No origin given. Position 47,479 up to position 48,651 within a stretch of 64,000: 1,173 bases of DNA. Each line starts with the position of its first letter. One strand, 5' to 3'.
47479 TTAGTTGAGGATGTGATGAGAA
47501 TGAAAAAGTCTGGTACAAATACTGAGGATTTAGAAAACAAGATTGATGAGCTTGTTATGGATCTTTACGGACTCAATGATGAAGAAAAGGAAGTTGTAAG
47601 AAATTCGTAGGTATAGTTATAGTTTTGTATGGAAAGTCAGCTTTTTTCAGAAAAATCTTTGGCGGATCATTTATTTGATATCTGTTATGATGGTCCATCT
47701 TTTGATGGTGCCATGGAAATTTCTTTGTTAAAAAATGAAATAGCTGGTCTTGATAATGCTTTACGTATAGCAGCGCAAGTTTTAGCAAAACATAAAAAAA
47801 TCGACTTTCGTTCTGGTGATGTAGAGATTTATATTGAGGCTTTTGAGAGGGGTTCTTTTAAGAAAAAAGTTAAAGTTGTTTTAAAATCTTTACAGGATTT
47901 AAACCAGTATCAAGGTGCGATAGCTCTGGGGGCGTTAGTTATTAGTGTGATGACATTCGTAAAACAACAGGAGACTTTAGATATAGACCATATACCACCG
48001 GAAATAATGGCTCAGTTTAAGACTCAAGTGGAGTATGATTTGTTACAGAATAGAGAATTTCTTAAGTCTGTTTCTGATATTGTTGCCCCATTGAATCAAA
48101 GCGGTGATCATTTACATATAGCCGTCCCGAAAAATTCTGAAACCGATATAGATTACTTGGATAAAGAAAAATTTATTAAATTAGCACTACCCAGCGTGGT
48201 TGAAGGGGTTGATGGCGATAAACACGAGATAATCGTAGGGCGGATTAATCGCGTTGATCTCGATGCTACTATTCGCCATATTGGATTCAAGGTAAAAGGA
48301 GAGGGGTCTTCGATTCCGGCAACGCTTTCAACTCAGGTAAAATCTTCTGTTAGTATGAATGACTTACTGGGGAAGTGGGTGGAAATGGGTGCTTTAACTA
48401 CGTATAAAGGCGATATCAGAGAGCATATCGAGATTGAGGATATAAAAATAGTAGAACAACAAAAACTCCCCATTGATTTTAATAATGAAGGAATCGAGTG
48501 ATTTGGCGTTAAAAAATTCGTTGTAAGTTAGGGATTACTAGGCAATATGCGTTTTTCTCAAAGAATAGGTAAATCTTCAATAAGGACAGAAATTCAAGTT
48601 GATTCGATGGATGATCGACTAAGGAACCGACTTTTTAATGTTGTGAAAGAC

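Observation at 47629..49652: Three uncharacterised cargo genes downstream of the RM-like core, one with AbiJ-N-terminal-like and HEPN-like features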

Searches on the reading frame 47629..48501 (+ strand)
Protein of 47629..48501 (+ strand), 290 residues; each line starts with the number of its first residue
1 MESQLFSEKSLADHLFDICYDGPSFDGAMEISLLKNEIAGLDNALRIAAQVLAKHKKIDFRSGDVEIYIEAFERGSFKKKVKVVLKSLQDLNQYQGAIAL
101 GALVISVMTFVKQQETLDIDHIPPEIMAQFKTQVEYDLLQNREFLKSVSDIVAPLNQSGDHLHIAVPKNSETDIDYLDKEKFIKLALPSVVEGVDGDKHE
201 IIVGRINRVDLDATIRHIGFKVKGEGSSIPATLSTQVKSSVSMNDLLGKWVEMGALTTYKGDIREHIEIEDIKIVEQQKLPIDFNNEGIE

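Call 5: search_protein_families(library=pfam, proteins=[window:47629-48501:+], max_evalue=1)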
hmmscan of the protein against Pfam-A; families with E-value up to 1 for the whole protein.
window:47629-48501:+ (290 aa): 0 families

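Call 6: search_protein_families(library=padloc, proteins=[window:47629-48501:+], max_evalue=1)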
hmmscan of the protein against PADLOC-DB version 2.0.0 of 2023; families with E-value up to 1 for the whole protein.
window:47629-48501:+ (290 aa): 1 family
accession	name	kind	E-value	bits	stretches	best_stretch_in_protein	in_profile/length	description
PDLC04281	PDC-M02A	-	0.0043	14.9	1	54-98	33-77/181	-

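Call 7: search_protein_families(library=ncbifam, proteins=[window:47629-48501:+], max_evalue=1)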
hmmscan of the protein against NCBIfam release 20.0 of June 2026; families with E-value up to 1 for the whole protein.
window:47629-48501:+ (290 aa): 1 family
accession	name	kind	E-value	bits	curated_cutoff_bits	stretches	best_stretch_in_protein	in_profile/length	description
NF053583.1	LAPAL_fam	equivalog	4.8e-08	32.7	60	1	16-189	1-194/292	LAPAL motif-containing putative phage structural protein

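Call 10: find_homologous_proteins(query=window:47629-48501:+)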
Query window:47629-48501:+ (290 aa): 15 proteins with E <= 0.001 among 1303 candidates.
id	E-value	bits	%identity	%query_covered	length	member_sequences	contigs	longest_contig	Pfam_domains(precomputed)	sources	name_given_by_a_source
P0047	1.4e-183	627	100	100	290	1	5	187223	-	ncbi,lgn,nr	ncbi:MAG: hypothetical protein KA731_00420 [Candidatus Moranbacteria bacterium]|nr:hypothetical prot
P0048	6.1e-89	316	51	99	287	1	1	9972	-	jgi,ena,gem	-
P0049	1.1e-88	315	53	97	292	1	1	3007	-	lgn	-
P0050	2.8e-87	311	50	97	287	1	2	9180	-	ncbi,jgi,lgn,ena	ncbi:MAG: hypothetical protein WCT11_05180 [Candidatus Magasanikbacteria bacterium]|jgi:hypothetical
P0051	1.5e-85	305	51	94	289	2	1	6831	-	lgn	-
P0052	7.0e-83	296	51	97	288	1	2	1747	-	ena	-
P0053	1.1e-77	279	49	97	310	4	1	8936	-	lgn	-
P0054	1.2e-74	269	45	98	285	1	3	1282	-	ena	-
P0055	3.1e-73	265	50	88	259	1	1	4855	-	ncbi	-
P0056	6.9e-70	254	44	97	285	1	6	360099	-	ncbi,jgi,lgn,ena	-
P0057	1.6e-54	203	39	97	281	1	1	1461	-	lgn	-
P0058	1.1e-47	181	37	99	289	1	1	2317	-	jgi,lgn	jgi:hypothetical protein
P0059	1.4e-35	141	33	95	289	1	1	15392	-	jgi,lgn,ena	-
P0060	3.3e-33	133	33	96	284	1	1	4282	-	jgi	jgi:hypothetical protein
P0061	4.6e-29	120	32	94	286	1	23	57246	-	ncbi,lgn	-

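Call 16: find_related_loci(query=A2, collection=genome_contigs, flank=10000)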
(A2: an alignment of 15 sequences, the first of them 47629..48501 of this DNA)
Query A2 (290 aa) in genome_contigs; peptide patterns used: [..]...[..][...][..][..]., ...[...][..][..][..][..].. (x = any residue, [..] = any of these).
174 stretches matched a pattern; 9 encode a relative of the query (tblastn E <= 1e-3); 9 distinct loci.
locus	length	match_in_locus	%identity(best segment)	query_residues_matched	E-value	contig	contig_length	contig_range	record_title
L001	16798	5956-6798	50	1-280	3e-95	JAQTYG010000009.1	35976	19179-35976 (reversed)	MAG: Patescibacteria group bacterium isolate STC_31 NODE_2337_length_35976_cov_17.927780_Sandtown_C, whole genome shotgu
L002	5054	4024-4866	50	1-280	5e-94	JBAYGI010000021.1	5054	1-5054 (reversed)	MAG: Candidatus Magasanikiibacteriota bacterium isolate SO_2016_GW1_121 scaffold32190_OW334_2016, whole genome shotgun s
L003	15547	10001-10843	47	1-280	1e-86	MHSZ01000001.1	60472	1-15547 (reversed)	MAG: Candidatus Terrybacteria bacterium RIFCSPLOWO2_01_FULL_58_14 rifcsplowo2_01_scaffold_12206, whole genome shotgun se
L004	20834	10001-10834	44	1-280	2e-77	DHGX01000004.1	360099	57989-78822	MAG TPA_asm: Patescibacteria group bacterium UBA4787 UBA4787_contig_3128, whole genome shotgun sequence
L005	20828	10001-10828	40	1-280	9e-68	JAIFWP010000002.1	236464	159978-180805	MAG: Candidatus Parcubacteria bacterium isolate viral-cat_52_19 PAFVLPS_2018_scaffold_420, whole genome shotgun sequence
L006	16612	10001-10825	38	1-280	7e-54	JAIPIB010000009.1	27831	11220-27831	MAG: Candidatus Paceibacterota bacterium isolate Tobar12.5m-G43 Tobar12-5m-C1181, whole genome shotgun sequence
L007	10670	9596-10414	32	15-272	2e-27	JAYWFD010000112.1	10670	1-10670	MAG: Candidatus Gracilibacteria bacterium isolate GL98_UP_metabinner_9 GL98_UP_metabinner_9_111, whole genome shotgun se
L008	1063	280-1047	31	3-234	2e-22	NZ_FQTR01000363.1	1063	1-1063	Bacterium endosymbiont of Bathymodiolus sp. 5 South isolate BCLUESOX, whole genome shotgun sequence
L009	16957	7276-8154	29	3-273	3e-24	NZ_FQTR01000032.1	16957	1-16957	Bacterium endosymbiont of Bathymodiolus sp. 5 South isolate BCLUESOX, whole genome shotgun sequence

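Call 17: find_related_loci(query=A2, collection=metagenome_contigs, flank=10000)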
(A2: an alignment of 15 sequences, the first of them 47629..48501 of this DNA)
Query A2 (290 aa) in metagenome_contigs; peptide patterns used: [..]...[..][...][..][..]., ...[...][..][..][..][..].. (x = any residue, [..] = any of these).
257 stretches matched a pattern; 15 encode a relative of the query (tblastn E <= 1e-3); 14 distinct loci.
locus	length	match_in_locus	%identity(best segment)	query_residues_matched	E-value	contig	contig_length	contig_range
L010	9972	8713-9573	51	1-286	1e-97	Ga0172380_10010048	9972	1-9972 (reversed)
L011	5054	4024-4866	50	1-280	5e-94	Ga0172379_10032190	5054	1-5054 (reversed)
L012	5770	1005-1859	48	1-287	6e-90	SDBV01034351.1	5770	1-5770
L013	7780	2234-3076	47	1-280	1e-86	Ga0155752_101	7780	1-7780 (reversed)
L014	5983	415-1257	47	1-280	1e-86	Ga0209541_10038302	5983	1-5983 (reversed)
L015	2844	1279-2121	48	1-280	2e-85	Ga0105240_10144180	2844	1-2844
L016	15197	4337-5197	44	1-290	8e-83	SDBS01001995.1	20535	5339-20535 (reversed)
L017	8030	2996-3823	41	1-280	3e-63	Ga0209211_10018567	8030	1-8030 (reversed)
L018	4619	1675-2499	38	1-280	3e-59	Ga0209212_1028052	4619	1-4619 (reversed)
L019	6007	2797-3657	34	1-285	1e-49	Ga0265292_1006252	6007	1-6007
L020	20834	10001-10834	48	1-280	1e-87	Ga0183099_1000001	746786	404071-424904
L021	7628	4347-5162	33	5-279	3e-38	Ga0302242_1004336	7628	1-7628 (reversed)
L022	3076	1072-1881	29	8-272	4e-28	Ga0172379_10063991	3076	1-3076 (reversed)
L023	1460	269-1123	28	7-269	6e-24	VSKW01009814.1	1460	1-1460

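Call 23: search_protein_families(library=pfam, proteins=[L001:2355-3137:+, L001:3139-3825:+, L001:3828-4898:+, L001:5151-5534:+, L002:3662-3970:+, L003:7253-9856:+, L005:7096-8937:+, L005:8939-9898:+, L006:3701-8569:+, L006:8572-9999:+], max_evalue=0.001)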
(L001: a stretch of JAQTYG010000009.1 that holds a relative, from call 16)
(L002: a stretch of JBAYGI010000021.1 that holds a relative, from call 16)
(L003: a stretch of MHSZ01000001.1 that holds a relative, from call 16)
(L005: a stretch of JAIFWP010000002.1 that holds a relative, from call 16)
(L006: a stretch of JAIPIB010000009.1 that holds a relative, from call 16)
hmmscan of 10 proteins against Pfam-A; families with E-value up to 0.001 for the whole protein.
L001:2355-3137:+ (260 aa): 4 families
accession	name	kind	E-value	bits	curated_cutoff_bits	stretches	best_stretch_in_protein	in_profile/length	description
PF01555.25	N6_N4_Mtase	-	2.4e-25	90.2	26.7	2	15-93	141-217/221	DNA methylase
PF02086.21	MethyltransfD12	-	7.1e-06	26.4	22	1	53-123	19-92/253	D12 class N6 adenine-specific DNA methyltransferase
PF01170.24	UPF0020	-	1.6e-05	25.1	22.3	1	56-112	27-75/197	RMKL-like, methyltransferase domain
PF08241.18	Methyltransf_11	-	0.00028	21.9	21.2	0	66-121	5-63/95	Methyltransferase domain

L001:3139-3825:+ (228 aa): 1 family
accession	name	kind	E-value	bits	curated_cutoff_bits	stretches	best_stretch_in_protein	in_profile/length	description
PF05315.17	ICEA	-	1.5e-116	388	24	1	2-223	1-218/218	ICEA Protein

L001:3828-4898:+ (356 aa): 2 families
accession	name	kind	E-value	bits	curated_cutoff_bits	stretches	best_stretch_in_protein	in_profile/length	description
PF02086.21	MethyltransfD12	-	3.1e-47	161.9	22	1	3-306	1-246/253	D12 class N6 adenine-specific DNA methyltransferase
PF03602.21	Cons_hypoth95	-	0.00022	21.4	24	0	187-247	80-137/182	Conserved hypothetical protein 95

L001:5151-5534:+ (127 aa): 0 families

L002:3662-3970:+ (102 aa): 0 families

L003:7253-9856:+ (867 aa): 1 family
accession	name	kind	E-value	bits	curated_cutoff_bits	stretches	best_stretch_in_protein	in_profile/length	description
PF01555.25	N6_N4_Mtase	-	7.7e-30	104.9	26.7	1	199-518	1-217/221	DNA methylase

L005:7096-8937:+ (613 aa): 1 family
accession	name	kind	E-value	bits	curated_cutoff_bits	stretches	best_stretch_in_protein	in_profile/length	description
PF02384.22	N6_Mtase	-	2.5e-24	86.6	20.4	1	301-606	4-304/311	N-6 DNA Methylase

L005:8939-9898:+ (319 aa): 1 family
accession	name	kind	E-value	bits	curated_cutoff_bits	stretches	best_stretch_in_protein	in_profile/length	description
PF01420.25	Methylase_S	-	1.4e-25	90.9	22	2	162-309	3-156/168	Type I restriction modification DNA specificity domain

L006:3701-8569:+ (1622 aa): 7 families
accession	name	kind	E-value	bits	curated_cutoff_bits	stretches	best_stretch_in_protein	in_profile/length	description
PF18135.7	Type_ISP_C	-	5.2e-107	358.3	25.9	1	1233-1593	4-342/342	Type ISP C-terminal specificity domain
PF22240.1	ISP_coupler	-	2.6e-49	167.3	27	1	725-850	1-126/126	Type ISP restriction-modification enzyme, coupler domain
PF13156.12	Mrr_cat_2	-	3.1e-47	160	22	1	34-163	2-123/127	Restriction endonuclease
PF04851.21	ResIII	-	7e-25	88.3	22.5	1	174-381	2-163/164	Type III restriction enzyme, res subunit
PF00271.37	Helicase_C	-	2.1e-11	44.5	23.5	1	490-605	16-109/110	Helicase conserved C-terminal domain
PF07669.17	Eco57I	-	1.7e-08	35.2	25.3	1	943-1111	3-160/171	Eco57I restriction-modification methylase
PF00270.35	DEAD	-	3e-08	34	26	1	196-380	16-160/167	DEAD/DEAH box helicase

L006:8572-9999:+ (475 aa): 9 families
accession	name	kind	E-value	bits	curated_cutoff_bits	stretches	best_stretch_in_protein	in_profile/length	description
PF05970.20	PIF1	-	2.5e-31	109.4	25.9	1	55-251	2-215/223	PIF1-like helicase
PF13604.12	AAA_30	-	1.2e-17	64.7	27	1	55-268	2-187/191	AAA domain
PF13245.12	AAA_19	-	1.6e-13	51.5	25.1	1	67-195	8-132/134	AAA domain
PF21530.3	Pif1_2B_dom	-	9.9e-08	32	23.9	1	310-353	6-47/47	DNA helicase Pif1, 2B domain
PF02689.20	Herpes_Helicase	-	6.7e-07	28.1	27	1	405-454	731-782/808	Helicase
PF13401.12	AAA_22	-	2.8e-06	28.1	27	1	70-188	5-123/130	AAA domain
PF01443.25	Viral_helicase1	-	7.3e-06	26.4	21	0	367-443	142-222/228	Viral superfamily 1 RNA helicase core domain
PF13538.12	UvrD_C_2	-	0.00014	22.1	27.4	1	403-440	1-44/52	UvrD-like helicase C-terminal domain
PF13191.12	AAA_16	-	0.00018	22.5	32.6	1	63-104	13-58/167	AAA ATPase domain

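Call 24: search_protein_families(library=pfam, proteins=[L009:248-4891:+, L009:4891-5364:+, L009:5361-6137:+, L009:6264-7139:+, L021:3186-4292:+, L017:3865-4845:+, L018:3286-4467:+, L016:3517-4284:+, L016:2634-3509:+, L020:7979-9142:+], max_evalue=0.001)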
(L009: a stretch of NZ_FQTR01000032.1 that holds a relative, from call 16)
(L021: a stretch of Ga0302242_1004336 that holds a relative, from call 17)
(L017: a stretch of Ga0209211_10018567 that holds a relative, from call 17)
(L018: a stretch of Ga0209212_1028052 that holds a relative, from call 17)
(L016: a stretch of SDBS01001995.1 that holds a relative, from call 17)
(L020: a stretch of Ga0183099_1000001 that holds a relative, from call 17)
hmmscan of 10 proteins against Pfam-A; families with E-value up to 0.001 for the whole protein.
L009:248-4891:+ (1547 aa): 11 families
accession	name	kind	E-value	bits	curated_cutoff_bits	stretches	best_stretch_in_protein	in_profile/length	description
PF18741.7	MTES_1575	-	1.2e-28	99.4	38.2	1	1225-1318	1-96/96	REase_MTES_1575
PF13087.12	AAA_12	-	3.1e-20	73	27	1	993-1167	15-191/195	AAA domain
PF13245.12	AAA_19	-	1.4e-12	48.4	25.1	1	374-434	1-63/134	AAA domain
PF13086.12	AAA_11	-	1e-11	45.6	27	1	371-526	3-147/257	AAA domain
PF13604.12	AAA_30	-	1.4e-11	45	27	1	370-432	2-66/191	AAA domain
PF05127.21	NAT10_TcmA_helicase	-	2.4e-07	31.2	22.7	1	388-479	1-86/176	RNA cytidine acetyltransferase NAT10/TcmA, helicase domain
PF20720.3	nSTAND3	-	5.5e-06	26.6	27.2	1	372-454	5-85/155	Novel STAND NTPase 3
PF04480.18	DUF559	-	0.00037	20.8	20.6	1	1237-1317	32-107/109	Protein of unknown function (DUF559)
PF00270.35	DEAD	-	0.00044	20.5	26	0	372-437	2-70/167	DEAD/DEAH box helicase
PF01443.25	Viral_helicase1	-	0.00064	20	21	0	387-424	1-36/228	Viral superfamily 1 RNA helicase core domain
PF02562.22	PhoH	-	0.00095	19.1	27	0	369-402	4-37/205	PhoH-like protein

L009:4891-5364:+ (157 aa): 1 family
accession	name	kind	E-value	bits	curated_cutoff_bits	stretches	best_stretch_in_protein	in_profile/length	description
PF01288.25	HPPK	-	2.6e-40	137.9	25.7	1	4-132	1-116/116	7,8-dihydro-6-hydroxymethylpterin-pyrophosphokinase (HPPK)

L009:5361-6137:+ (258 aa): 1 family
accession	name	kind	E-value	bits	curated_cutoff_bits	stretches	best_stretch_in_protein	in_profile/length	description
PF02548.21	Pantoate_transf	-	2.1e-99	332.6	28.7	1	2-253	3-258/259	Ketopantoate hydroxymethyltransferase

L009:6264-7139:+ (291 aa): 1 family
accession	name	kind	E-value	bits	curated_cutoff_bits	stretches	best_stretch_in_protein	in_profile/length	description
PF02661.23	Fic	-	9.5e-17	62.1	24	1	153-242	2-90/93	Fic/DOC family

L021:3186-4292:+ (368 aa): 0 families

L017:3865-4845:+ (326 aa): 1 family
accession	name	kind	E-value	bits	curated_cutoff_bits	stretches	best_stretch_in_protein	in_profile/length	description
PF12358.13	DUF3644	-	4.4e-46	157.2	27.6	1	8-184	2-179/183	Domain of unknown function (DUF3644)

L018:3286-4467:+ (393 aa): 1 family
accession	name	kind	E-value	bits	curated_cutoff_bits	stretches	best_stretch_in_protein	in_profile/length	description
PF01420.25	Methylase_S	-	4.8e-38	131.4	22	2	29-175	6-164/168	Type I restriction modification DNA specificity domain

L016:3517-4284:+ (255 aa): 1 family
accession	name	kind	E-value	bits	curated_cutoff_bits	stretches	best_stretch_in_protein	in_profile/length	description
PF14511.12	RE_EcoO109I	-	1.7e-72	243.8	22.5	1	16-213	9-198/198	Type II restriction endonuclease EcoO109I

L016:2634-3509:+ (291 aa): 1 family
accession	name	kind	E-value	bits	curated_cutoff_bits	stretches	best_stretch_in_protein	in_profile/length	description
PF01555.25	N6_N4_Mtase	-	4.4e-47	161.3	26.7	1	43-282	1-220/221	DNA methylase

L020:7979-9142:+ (387 aa): 1 family
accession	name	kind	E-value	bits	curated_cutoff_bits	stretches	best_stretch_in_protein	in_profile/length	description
PF06114.19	Peptidase_M78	-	1.9e-12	47.5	22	1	198-304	15-123/123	IrrE N-terminal-like domain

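Call 36: search_protein_families(library=pfam, proteins=[L005:10899-11279:+, L009:8519-9427:+, L012:1907-2296:+, L012:2328-2792:+, L012:2779-3897:+, L015:2281-2811:+, L016:5197-5832:+, L019:3688-4377:+, L020:10872-11855:+, L022:1929-2549:+], max_evalue=0.01)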
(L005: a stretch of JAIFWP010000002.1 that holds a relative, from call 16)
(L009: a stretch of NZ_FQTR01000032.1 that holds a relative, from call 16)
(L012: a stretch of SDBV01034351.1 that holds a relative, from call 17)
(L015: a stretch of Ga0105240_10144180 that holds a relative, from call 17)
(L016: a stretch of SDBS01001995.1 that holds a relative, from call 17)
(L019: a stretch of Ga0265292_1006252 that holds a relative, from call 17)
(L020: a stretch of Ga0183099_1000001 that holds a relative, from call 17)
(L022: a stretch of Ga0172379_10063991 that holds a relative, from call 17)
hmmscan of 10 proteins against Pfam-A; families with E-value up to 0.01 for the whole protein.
L005:10899-11279:+ (126 aa): 1 family
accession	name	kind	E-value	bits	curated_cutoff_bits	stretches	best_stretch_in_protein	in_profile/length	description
PF01863.23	YgjP-like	-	2.9e-29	103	26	1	25-116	108-205/207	YgjP-like, metallopeptidase domain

L009:8519-9427:+ (302 aa): 1 family
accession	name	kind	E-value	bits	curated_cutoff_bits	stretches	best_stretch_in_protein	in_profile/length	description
PF02569.21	Pantoate_ligase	-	8.9e-88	294.3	20.7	1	39-301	1-268/268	Pantoate-beta-alanine ligase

L012:1907-2296:+ (129 aa): 2 families
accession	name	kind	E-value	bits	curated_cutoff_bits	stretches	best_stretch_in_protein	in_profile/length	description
PF13366.12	PDDEXK_3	-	3.2e-27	95.6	22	1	5-117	4-113/117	PD-(D/E)XK nuclease superfamily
PF08774.17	VRR_NUC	-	0.0073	16.8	23.8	0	58-85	60-91/116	VRR-NUC domain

L012:2328-2792:+ (154 aa): 3 families
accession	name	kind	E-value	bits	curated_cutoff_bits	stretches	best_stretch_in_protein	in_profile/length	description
PF03852.21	Vsr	-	1.3e-15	57.4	27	1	27-88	9-71/74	DNA mismatch endonuclease Vsr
PF04480.18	DUF559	-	3.5e-07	30.5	20.6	1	111-148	67-104/109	Protein of unknown function (DUF559)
PF18741.7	MTES_1575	-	6.9e-05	23.3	38.2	1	108-149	52-93/96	REase_MTES_1575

L012:2779-3897:+ (372 aa): 2 families
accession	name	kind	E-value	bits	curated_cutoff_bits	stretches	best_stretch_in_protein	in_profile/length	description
PF00145.23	DNA_methylase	-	1.4e-60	205.9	22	1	12-349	1-317/324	C-5 cytosine-specific DNA methylase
PF09445.16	Methyltransf_15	-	2.4e-05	24.4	22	1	14-93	4-85/165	RNA cap guanine-N2 methyltransferase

L015:2281-2811:+ (176 aa): 10 families
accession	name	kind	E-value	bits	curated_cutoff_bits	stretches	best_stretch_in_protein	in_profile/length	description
PF13238.12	AAA_18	-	3.9e-07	31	29.4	1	7-116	2-120/128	AAA domain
PF13476.12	AAA_23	-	0.001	20.2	27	1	2-29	18-45/201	AAA domain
PF07728.20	AAA_5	-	0.0015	18.9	22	1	7-115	3-96/139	AAA domain (dynein-related subfamily)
PF13191.12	AAA_16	-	0.0017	19.3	32.6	1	3-39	24-63/167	AAA ATPase domain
PF13207.12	AAA_17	-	0.0043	17.8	27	0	9-28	1-20/136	AAA domain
PF06414.18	Zeta_toxin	-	0.0043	17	22.3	1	2-28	15-41/199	Zeta toxin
PF13555.12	AAA_29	-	0.0051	17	27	1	6-26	25-45/61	P-loop containing region of AAA domain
PF03266.21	NTPase_1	-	0.0056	17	23.9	1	6-34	2-31/168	NTPase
PF13671.12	AAA_33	-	0.0074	17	27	0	6-72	2-74/143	AAA domain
PF03308.22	MeaB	-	0.0079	15.7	23.1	0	8-27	38-57/273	Methylmalonyl Co-A mutase-associated GTPase MeaB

L016:5197-5832:+ (211 aa): 0 families

L019:3688-4377:+ (229 aa): 0 families

L020:10872-11855:+ (327 aa): 3 families
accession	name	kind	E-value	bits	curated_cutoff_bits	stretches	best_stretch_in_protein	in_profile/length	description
PF07282.18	Cas12f1-like_TNB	-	0.00045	20.8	26.3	0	29-66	31-51/60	Cas12f1-like, TNB domain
PF13395.12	HNH_4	-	0.0015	18.9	22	1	200-243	8-53/54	HNH endonuclease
PF23455.1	DUF7129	-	0.0035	17.5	30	0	19-36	4-21/45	Domain of unknown function (DUF7129)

L022:1929-2549:+ (206 aa): 0 families

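Call 37: predict_structure(alignment_id=A2)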
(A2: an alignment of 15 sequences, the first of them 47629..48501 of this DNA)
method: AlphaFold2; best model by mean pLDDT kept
length: 290 residues; sequences in the alignment: 15
mean_pLDDT: 78.1   pTM: 0.59
mean pLDDT of the five models: 78.1, 77.3, 75.8, 73.6, 72.5
residues with pLDDT >= 90: 58; 70-90: 173; 50-70: 35; < 50: 24
segments of 3 or more residues with pLDDT < 50: 1-7, 190-193, 279-290
pLDDT, mean of each block of 10 residues (from residue 1): 45 81 81 86 92 84 81 74 70 68 91 78 74 86 93 92 89 93 78 69 85 70 76 76 81 85 81 72 34
secondary structure, 60 per line:
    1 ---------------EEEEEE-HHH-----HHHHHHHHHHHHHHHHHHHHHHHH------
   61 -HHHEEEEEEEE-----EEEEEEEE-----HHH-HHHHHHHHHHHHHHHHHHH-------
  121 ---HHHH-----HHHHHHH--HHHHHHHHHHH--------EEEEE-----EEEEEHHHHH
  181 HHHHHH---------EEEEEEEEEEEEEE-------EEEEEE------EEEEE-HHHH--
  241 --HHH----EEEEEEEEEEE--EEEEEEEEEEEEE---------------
elements in order: E16-21 H31-54 E65-72 E78-85 H95-113 H124-127 H133-139 H142-152 E161-165 E171-175 H176-186 E196-209 E217-222 E229-233 H235-238 E250-260 E263-275
